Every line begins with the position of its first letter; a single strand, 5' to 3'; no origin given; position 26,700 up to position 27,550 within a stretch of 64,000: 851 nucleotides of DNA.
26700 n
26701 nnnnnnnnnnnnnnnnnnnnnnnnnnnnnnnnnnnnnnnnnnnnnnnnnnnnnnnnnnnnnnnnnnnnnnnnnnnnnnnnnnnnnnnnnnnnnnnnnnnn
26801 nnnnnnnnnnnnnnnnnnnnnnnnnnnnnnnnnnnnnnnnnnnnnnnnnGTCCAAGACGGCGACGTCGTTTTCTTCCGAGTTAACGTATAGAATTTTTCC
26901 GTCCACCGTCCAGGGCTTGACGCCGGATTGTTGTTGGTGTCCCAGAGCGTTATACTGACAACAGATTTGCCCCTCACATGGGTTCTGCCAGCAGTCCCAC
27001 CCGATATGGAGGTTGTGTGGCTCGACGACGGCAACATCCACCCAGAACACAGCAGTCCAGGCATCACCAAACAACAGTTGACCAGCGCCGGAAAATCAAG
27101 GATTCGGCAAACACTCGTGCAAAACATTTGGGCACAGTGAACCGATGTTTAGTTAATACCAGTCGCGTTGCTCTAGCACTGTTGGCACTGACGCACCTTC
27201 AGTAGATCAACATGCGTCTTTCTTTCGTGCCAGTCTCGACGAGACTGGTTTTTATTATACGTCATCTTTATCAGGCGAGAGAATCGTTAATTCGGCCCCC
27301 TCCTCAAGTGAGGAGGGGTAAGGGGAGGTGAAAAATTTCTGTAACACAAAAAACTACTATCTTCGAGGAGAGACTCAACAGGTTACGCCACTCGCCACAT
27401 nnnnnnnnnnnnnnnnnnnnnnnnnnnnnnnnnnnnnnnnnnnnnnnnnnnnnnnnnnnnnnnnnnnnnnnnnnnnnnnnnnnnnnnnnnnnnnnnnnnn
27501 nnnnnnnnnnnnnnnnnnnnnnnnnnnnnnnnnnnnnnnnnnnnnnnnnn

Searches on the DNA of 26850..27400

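Call 92: search_rna_families(source=window, start=26850, end=27400, threshold=evalue, max_evalue=5)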
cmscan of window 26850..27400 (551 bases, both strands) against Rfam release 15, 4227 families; matches with E-value up to 5: 0.
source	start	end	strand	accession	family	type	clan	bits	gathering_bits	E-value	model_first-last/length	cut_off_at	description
